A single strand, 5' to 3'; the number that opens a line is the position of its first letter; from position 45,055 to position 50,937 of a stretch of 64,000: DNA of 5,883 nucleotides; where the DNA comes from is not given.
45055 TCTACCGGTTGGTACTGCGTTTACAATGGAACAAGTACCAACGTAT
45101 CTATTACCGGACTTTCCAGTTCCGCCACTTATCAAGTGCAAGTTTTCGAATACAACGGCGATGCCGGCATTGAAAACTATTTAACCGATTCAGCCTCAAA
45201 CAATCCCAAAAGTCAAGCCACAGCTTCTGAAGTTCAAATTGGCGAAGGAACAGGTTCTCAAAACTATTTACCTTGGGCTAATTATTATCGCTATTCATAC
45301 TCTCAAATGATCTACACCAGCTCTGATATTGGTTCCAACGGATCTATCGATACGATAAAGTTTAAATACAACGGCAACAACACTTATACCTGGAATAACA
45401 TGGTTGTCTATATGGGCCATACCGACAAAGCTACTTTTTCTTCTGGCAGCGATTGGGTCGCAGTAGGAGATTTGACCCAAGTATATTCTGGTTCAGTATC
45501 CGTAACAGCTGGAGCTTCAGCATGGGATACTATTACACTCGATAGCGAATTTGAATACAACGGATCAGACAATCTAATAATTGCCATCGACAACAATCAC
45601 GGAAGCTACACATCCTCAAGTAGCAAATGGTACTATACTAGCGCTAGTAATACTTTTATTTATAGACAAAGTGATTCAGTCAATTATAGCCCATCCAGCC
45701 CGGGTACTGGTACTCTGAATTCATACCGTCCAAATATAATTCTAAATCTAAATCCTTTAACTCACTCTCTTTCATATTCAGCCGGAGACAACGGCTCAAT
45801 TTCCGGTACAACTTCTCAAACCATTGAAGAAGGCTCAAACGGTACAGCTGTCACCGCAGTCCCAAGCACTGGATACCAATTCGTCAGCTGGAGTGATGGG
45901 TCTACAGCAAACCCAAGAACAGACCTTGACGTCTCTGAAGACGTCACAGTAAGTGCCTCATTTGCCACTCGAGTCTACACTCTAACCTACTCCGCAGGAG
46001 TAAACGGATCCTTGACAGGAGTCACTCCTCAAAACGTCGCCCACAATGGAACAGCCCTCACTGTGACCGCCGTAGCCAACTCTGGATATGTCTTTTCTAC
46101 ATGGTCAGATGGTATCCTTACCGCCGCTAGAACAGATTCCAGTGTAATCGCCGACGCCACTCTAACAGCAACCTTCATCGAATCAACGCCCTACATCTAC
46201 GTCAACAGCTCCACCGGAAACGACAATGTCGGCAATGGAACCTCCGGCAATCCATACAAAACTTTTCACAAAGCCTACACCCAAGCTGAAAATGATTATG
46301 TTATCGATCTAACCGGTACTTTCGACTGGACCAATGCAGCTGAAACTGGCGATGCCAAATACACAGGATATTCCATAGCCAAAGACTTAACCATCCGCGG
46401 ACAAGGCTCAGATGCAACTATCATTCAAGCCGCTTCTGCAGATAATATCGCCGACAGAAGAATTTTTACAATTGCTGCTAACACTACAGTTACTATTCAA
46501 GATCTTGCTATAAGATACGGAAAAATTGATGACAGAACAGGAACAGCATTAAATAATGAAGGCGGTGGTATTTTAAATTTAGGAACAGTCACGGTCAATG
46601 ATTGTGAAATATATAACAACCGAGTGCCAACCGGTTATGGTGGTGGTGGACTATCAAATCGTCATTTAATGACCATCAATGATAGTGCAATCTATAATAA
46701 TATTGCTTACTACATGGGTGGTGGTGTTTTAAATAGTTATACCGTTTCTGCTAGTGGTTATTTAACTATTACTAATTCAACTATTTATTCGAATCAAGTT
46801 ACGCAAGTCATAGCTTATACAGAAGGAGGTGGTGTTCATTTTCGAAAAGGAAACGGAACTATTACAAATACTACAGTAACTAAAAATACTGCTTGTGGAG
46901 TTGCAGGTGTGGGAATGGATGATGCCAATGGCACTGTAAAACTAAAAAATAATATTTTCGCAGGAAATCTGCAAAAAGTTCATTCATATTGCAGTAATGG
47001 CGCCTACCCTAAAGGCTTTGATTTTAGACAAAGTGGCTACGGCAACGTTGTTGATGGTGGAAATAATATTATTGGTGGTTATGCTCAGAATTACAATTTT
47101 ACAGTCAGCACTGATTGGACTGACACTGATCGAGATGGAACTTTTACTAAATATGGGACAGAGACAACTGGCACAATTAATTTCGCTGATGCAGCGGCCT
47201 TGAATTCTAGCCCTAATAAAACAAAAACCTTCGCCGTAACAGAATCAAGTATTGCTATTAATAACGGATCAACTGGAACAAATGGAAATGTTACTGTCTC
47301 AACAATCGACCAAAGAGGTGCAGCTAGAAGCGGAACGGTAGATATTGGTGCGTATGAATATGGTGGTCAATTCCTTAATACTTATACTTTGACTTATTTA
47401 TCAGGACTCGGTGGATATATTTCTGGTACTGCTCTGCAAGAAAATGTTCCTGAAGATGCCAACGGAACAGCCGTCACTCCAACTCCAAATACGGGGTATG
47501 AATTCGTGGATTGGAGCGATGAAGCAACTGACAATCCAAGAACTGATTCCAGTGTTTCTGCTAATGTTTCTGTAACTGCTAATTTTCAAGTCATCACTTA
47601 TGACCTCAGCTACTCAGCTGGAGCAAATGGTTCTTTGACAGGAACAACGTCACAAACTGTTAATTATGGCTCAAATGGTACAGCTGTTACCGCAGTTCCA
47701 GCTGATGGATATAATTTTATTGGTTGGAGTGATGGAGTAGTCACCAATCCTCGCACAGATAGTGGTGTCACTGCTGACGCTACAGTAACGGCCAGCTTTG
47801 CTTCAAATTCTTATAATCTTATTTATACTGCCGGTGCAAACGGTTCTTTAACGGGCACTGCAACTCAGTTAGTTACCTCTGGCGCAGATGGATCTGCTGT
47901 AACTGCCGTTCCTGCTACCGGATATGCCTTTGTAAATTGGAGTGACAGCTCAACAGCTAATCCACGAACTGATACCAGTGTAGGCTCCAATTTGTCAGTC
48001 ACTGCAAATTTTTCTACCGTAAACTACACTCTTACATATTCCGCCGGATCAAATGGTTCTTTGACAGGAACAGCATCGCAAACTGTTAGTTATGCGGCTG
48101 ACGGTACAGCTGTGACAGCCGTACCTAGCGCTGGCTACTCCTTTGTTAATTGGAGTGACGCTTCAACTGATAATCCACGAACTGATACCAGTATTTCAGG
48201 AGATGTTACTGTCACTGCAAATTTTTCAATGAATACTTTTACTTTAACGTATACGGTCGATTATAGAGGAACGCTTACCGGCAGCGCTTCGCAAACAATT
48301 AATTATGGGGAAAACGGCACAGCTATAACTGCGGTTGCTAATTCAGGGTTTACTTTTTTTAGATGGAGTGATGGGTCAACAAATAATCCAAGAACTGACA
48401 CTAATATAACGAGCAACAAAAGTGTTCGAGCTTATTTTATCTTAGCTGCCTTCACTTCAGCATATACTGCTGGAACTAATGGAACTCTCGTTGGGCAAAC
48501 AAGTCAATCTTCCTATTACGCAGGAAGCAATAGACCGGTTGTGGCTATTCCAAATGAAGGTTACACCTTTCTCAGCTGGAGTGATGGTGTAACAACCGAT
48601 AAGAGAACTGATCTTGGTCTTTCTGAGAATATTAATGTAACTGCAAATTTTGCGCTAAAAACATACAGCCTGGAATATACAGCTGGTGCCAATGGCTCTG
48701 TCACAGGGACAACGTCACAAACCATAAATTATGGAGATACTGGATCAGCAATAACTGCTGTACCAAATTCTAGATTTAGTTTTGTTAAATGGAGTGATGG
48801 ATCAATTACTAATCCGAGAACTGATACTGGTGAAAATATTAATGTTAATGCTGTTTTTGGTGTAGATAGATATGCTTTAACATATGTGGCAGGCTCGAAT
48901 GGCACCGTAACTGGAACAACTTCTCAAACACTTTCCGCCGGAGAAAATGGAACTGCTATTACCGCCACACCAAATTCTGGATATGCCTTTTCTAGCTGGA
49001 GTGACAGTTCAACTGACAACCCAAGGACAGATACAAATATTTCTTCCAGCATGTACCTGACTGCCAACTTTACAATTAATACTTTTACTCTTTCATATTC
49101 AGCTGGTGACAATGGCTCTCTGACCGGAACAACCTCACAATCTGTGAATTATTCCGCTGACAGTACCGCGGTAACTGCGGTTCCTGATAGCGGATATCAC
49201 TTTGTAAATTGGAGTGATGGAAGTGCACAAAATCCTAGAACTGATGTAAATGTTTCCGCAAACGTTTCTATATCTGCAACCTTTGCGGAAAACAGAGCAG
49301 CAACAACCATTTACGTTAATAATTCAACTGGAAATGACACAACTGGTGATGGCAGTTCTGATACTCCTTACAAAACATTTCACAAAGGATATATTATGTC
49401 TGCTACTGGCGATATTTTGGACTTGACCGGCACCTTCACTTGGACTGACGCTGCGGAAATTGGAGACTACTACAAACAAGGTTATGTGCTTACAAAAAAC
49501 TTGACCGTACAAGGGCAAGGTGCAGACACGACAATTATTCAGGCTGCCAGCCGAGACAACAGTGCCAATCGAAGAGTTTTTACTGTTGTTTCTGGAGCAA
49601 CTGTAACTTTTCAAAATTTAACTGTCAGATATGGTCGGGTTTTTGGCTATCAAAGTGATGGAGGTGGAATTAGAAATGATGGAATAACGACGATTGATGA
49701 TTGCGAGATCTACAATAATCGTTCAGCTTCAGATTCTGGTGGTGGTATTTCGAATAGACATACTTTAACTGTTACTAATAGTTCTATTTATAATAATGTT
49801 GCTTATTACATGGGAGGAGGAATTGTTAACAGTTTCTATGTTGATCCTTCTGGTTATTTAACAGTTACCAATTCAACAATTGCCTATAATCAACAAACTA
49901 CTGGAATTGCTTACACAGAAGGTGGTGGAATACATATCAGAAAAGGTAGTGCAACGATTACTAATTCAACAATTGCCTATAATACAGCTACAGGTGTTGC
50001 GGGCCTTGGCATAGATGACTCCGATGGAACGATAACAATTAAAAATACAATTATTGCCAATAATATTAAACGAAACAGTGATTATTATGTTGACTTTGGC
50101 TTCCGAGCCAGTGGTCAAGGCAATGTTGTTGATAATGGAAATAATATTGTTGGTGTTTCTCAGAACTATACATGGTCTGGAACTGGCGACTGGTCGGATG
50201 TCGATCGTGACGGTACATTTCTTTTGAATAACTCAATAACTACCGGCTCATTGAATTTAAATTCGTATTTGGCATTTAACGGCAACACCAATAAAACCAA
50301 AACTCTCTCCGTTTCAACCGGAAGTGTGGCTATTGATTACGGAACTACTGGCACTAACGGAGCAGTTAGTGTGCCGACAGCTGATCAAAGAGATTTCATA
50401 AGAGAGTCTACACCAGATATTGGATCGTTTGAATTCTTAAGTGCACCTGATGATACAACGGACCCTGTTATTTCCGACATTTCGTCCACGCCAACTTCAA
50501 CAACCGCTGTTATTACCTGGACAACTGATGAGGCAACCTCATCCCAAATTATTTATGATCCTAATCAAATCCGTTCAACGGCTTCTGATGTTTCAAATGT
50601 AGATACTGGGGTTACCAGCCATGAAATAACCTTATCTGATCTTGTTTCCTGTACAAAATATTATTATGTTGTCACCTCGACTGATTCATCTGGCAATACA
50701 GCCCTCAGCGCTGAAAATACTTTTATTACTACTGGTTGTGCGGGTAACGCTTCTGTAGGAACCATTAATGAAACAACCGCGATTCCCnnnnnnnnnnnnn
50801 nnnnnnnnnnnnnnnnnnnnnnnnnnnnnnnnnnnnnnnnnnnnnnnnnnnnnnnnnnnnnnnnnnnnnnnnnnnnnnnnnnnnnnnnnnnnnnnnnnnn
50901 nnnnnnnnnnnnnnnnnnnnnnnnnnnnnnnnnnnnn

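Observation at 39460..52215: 12.8-kb gene for a modular surface giant anchored by a peptidoglycan-binding domain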

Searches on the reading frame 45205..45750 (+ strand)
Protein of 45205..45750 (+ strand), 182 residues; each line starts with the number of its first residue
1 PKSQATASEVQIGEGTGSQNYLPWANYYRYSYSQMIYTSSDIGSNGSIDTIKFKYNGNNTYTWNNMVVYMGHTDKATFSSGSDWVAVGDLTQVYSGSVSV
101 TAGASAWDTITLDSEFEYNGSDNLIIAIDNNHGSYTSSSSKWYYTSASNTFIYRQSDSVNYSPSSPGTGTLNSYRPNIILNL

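Call 16: search_protein_families(library=pfam, proteins=[window:45220-45738:+], max_evalue=10)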
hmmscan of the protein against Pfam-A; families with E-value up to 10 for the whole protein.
window:45220-45738:+ (173 aa): 0 families

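Call 41: find_homologous_proteins(query=window:45205-45750:+)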
Query window:45205-45750:+ (182 aa): 1 proteins with E <= 0.001 among 126 candidates.
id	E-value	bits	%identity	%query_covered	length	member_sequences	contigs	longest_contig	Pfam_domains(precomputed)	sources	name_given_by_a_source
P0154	1.6e-46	177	61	81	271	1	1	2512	-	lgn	-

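Call 56: search_protein_representatives(protein=window:45205-45750:+)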
Query: 182 residues. Proteins with E-value up to 0.001 (for the whole library): 6129; up to 1e-10: 4073; up to 1e-30: 679. The best 150 are listed.
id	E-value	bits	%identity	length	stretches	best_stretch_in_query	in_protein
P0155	3.9e-257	861.2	36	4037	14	9-180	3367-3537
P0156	4.5e-160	545.1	35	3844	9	9-167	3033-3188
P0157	1.9e-143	490.9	36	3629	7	8-179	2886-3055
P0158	2.7e-129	444.8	37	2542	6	8-168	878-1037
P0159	9.7e-129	443.0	37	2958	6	11-181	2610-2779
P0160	1.6e-117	406.5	36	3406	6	7-177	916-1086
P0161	1.9e-117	406.3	36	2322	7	6-168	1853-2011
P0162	9.8e-116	400.7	34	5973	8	8-172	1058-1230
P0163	1.2e-110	384.2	35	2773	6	9-180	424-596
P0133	2.7e-110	382.9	100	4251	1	1-182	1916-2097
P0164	1.4e-105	367.6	34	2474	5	8-171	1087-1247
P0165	1.5e-105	367.5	35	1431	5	9-179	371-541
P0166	1.3e-101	354.7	33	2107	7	12-180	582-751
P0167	5.7e-101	352.6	33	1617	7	8-179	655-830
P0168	1.4e-98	344.8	39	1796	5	6-139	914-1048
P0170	5.9e-97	339.5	39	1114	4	6-170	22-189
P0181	9.9e-86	303.0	38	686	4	15-138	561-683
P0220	3.7e-70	252.2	36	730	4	7-180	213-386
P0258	5.7e-63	228.8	42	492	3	6-181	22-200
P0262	1.2e-62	227.7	37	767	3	4-171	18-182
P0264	7.5e-62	225.2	42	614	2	9-180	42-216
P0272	6.7e-60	218.8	41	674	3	10-181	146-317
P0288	2.9e-56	207.0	40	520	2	9-168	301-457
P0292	6.7e-56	205.8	42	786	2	5-181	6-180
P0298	1.9e-55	204.3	36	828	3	4-180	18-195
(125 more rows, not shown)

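Call 57: search_protein_families(library=pfam, proteins=[P0258, P0264, P0292, P0181, P0220, P0262, P0272, P0288, P0298, P0170], max_evalue=0.001)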
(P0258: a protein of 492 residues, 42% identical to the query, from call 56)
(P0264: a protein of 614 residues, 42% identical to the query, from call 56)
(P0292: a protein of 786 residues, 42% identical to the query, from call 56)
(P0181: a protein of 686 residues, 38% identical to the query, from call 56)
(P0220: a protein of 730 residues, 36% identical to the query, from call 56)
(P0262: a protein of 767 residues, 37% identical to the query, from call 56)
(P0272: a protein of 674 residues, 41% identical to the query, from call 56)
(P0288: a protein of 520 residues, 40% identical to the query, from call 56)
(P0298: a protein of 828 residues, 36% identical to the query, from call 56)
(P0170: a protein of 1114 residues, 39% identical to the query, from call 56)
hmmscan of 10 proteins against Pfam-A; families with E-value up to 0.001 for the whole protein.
P0258 (492 aa): 0 families

P0264 (614 aa): 0 families

P0292 (786 aa): 4 families
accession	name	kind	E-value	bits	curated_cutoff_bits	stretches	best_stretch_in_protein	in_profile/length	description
PF00041.27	fn3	-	3e-26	91.9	25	3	279-359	2-83/84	Fibronectin type III domain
PF16656.11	Pur_ac_phosph_N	-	1.5e-08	35.5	30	0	196-272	8-92/93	Purple acid Phosphatase, N-terminal domain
PF25059.1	FN3_DSCAM-DSCAML_C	-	1.7e-08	35.1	39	1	214-261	22-69/89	DSCAM/DSCAML C-terminal Fn3-like domain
PF25788.1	Ig_Rha78A_N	-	2.6e-06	28.1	27.4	0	325-359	64-99/105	Rha78A-like, N-terminal immunoglobulin domain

P0181 (686 aa): 1 family
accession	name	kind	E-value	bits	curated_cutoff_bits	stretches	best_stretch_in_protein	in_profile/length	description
PF14172.12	DUF4309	-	2.3e-06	27.9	25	0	227-295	30-97/133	Domain of unknown function (DUF4309)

P0220 (730 aa): 0 families

P0262 (767 aa): 0 families

P0272 (674 aa): 1 family
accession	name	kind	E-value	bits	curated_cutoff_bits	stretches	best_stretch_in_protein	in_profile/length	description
PF18998.6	Flg_new_2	-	7.6e-10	39.1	23.6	1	76-144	2-72/73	Divergent InlB B-repeat domain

P0288 (520 aa): 2 families
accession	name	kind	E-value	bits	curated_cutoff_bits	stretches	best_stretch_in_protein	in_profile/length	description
PF00041.27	fn3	-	2.2e-12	47.5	25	1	210-282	2-74/84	Fibronectin type III domain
PF25059.1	FN3_DSCAM-DSCAML_C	-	0.00013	22.6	39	1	227-293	12-79/89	DSCAM/DSCAML C-terminal Fn3-like domain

P0298 (828 aa): 0 families

P0170 (1114 aa): 5 families
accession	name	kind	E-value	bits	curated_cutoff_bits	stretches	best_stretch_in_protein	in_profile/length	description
PF00041.27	fn3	-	5.2e-09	36.6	25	0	508-572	19-81/84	Fibronectin type III domain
PF25788.1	Ig_Rha78A_N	-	1.9e-08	34.9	27.4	0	264-295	68-100/105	Rha78A-like, N-terminal immunoglobulin domain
PF16656.11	Pur_ac_phosph_N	-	6e-08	33.6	30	0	540-575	61-92/93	Purple acid Phosphatase, N-terminal domain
PF24489.1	Ig_J_second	-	0.00019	21.9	27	0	265-286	63-84/105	Tip attachment protein J second Ig-like domain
PF25059.1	FN3_DSCAM-DSCAML_C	-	0.0004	21.1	39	0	539-567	44-72/89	DSCAM/DSCAML C-terminal Fn3-like domain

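Call 62: search_solved_structures(query=A8, max_evalue=1, show_alignments=2)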
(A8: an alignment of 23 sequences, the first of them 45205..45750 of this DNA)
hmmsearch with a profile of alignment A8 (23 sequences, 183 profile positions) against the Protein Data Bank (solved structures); distinct sequences matched with E-value up to 1: 0.

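Call 78: search_protein_families(library=phrogs, proteins=[window:45205-45750:+], max_evalue=0.01)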
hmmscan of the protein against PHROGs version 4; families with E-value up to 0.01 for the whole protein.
window:45205-45750:+ (182 aa): 0 families

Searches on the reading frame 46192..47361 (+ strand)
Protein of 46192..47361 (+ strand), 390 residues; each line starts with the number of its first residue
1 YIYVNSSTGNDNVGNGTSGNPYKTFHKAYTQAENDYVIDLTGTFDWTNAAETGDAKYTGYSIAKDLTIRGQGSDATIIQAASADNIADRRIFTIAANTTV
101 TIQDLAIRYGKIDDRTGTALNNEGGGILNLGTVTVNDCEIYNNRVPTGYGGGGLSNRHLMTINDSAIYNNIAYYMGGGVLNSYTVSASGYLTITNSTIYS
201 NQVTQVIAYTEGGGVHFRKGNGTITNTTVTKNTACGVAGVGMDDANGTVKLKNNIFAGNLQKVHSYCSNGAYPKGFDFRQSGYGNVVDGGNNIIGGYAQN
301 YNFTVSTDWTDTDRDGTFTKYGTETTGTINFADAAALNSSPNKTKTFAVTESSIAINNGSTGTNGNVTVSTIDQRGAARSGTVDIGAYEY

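Call 78: search_protein_families(library=phrogs, proteins=[window:46192-47361:+], max_evalue=0.01)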
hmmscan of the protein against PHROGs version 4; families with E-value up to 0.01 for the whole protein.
window:46192-47361:+ (390 aa): 1 family
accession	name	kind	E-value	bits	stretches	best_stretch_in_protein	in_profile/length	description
phrog_4577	-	tail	0.0012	19.2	1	2-30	123-151/340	tail protein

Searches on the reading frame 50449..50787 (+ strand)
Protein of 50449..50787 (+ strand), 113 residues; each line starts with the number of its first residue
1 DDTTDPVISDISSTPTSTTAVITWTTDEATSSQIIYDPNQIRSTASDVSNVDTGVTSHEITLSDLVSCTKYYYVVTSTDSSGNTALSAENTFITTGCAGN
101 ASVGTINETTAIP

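Call 16: search_protein_families(library=pfam, proteins=[window:50449-50787:+], max_evalue=10)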
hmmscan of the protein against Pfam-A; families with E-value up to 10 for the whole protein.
window:50449-50787:+ (113 aa): 3 families
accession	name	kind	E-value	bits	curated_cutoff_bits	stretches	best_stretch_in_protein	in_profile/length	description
PF16656.11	Pur_ac_phosph_N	-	3.8e-08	34.2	30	1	11-94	6-93/93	Purple acid Phosphatase, N-terminal domain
PF00041.27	fn3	-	0.0039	17.8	25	1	14-89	10-80/84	Fibronectin type III domain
PF25788.1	Ig_Rha78A_N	-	0.063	14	27.4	1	47-94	52-101/105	Rha78A-like, N-terminal immunoglobulin domain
